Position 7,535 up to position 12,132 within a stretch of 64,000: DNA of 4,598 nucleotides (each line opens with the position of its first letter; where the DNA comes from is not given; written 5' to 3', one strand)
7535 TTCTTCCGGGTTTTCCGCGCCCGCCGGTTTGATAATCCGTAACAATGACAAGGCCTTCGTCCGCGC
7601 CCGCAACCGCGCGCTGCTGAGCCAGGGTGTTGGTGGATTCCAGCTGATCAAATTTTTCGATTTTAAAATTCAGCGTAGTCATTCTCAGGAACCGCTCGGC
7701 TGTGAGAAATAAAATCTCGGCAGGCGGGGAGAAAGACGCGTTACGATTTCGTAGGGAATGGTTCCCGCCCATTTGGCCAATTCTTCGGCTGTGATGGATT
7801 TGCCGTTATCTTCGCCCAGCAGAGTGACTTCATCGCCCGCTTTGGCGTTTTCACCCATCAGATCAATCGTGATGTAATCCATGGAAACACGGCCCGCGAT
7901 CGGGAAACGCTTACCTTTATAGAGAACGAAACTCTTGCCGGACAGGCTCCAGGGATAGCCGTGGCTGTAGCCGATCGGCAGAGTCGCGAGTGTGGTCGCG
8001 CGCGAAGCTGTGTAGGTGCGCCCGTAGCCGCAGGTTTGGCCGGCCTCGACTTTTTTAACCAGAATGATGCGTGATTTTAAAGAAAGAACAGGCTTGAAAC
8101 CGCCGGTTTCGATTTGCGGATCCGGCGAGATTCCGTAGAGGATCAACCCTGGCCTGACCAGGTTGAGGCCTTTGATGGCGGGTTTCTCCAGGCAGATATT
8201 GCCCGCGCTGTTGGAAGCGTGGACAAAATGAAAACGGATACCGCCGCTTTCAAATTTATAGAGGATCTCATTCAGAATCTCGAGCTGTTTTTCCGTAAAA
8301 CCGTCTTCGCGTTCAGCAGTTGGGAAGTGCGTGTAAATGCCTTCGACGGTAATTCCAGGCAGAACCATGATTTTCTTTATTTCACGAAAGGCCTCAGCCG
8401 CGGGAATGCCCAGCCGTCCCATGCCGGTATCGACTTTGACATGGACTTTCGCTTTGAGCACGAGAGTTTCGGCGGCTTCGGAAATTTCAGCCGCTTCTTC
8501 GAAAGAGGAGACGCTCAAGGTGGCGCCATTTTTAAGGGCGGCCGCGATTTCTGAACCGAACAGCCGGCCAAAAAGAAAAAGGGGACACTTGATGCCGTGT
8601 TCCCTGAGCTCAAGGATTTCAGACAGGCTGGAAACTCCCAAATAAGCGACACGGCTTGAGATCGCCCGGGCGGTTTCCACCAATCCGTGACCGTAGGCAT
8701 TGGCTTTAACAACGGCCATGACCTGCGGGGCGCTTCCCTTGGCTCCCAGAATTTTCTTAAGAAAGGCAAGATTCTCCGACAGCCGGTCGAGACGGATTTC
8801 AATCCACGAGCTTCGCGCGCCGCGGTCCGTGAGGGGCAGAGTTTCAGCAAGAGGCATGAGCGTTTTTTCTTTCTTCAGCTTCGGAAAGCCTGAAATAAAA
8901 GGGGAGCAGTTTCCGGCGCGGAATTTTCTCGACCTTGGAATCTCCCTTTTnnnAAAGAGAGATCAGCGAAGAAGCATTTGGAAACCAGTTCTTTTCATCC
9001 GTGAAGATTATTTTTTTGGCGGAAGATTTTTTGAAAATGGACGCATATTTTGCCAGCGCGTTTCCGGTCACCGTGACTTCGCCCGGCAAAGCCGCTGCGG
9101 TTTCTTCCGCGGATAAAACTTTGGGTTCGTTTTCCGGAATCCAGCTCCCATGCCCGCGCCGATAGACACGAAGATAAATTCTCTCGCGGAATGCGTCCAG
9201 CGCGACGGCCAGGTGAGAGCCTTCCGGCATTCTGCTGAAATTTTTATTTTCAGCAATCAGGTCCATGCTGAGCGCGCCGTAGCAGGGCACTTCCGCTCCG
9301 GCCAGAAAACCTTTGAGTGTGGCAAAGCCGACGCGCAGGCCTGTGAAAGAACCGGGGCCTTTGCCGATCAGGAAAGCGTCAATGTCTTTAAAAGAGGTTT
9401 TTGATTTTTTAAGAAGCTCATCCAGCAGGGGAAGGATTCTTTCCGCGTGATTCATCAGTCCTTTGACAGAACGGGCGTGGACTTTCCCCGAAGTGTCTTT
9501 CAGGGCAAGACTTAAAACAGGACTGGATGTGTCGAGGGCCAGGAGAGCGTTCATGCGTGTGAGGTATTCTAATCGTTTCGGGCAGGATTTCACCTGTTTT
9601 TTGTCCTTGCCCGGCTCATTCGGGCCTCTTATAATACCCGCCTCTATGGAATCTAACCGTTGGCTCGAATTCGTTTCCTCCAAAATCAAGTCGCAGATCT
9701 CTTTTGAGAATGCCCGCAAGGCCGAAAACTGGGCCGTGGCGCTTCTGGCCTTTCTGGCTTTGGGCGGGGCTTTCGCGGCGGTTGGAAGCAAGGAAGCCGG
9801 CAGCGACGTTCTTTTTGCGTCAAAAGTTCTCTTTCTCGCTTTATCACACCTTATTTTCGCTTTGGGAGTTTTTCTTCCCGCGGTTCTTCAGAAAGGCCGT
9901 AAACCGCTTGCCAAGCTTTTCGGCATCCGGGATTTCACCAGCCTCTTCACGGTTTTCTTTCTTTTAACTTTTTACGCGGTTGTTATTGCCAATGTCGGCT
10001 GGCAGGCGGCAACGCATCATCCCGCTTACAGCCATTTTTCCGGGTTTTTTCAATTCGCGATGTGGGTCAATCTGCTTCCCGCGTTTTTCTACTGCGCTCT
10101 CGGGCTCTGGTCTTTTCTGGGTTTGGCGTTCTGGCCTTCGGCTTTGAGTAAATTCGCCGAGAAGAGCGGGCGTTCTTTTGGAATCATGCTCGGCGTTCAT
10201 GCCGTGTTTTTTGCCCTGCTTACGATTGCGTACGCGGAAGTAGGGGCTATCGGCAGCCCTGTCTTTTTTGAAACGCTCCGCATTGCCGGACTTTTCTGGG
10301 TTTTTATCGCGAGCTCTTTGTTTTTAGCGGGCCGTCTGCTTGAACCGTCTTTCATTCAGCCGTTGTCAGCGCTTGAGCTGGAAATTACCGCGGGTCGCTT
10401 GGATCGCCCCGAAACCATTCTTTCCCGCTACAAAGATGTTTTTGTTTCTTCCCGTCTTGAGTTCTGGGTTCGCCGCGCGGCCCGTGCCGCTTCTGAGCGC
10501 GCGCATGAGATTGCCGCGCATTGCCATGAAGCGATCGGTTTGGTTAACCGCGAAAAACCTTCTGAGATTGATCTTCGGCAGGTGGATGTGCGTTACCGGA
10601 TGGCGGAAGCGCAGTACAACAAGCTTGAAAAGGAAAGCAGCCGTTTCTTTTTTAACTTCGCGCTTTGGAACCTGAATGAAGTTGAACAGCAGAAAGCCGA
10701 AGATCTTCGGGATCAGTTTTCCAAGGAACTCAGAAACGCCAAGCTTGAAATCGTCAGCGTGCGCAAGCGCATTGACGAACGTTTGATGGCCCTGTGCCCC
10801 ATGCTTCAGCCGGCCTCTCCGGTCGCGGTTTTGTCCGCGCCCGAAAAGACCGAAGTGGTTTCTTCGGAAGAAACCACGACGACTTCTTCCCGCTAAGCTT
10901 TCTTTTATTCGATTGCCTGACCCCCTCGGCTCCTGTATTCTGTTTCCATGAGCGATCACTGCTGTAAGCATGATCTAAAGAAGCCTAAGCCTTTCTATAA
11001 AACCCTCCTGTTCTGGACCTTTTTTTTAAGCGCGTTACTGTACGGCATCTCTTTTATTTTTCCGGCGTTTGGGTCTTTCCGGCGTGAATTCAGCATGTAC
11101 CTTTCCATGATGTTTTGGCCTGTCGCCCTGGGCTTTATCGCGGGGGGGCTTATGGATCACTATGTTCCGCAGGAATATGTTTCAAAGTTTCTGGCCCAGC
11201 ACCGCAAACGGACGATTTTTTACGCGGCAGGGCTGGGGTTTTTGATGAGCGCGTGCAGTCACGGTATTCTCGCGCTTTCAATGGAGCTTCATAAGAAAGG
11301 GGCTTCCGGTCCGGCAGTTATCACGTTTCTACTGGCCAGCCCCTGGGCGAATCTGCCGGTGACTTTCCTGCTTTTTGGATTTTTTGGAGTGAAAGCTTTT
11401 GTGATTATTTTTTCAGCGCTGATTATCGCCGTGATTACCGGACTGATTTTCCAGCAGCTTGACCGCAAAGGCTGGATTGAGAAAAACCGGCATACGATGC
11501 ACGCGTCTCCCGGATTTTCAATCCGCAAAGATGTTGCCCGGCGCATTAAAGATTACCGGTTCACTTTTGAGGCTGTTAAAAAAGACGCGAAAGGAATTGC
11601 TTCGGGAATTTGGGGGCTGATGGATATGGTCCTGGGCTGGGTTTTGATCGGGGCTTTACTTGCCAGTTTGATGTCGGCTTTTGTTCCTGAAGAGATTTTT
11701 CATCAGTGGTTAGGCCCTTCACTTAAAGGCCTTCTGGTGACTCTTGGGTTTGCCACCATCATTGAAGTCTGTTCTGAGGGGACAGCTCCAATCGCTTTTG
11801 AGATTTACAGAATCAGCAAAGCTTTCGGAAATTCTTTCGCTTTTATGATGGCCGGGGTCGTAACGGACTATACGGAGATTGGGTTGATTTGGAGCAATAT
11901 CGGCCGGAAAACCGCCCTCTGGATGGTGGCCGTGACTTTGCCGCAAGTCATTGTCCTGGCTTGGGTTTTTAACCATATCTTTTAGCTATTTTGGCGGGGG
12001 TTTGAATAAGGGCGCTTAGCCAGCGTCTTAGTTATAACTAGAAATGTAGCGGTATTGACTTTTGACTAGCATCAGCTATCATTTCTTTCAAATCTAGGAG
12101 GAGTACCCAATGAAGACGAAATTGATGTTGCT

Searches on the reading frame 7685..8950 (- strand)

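Call 80: search_protein_families(library=pfam, proteins=[window:7685-8950:-], max_evalue=0.00001)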
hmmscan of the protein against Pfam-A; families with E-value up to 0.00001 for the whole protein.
window:7685-8950:- (421 aa): 2 families
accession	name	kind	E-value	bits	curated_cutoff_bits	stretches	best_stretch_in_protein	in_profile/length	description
PF01168.26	Ala_racemase_N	-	7.6e-60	202.8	24.1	1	52-276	1-220/220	Alanine racemase, N-terminal domain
PF00842.27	Ala_racemase_C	-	5.1e-45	152.6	25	1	288-414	1-127/127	Alanine racemase, C-terminal domain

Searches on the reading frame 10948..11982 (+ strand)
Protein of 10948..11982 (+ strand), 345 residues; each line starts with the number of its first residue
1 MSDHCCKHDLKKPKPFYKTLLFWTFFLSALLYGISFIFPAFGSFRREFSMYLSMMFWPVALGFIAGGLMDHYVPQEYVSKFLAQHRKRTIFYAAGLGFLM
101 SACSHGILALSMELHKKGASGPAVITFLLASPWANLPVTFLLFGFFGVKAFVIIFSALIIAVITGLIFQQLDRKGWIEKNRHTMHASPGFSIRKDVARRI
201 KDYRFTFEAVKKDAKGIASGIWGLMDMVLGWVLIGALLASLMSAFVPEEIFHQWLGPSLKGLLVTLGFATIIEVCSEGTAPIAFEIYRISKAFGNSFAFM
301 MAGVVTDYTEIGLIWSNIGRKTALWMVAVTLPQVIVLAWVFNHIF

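Call 80: search_protein_families(library=pfam, proteins=[window:10948-11982:+], max_evalue=0.00001)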
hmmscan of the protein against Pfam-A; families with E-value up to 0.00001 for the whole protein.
window:10948-11982:+ (345 aa): 1 family
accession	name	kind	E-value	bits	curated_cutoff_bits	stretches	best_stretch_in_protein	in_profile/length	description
PF03773.19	ArsP_1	-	2.2e-34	119.4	32.3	1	53-342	14-293/294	Predicted permease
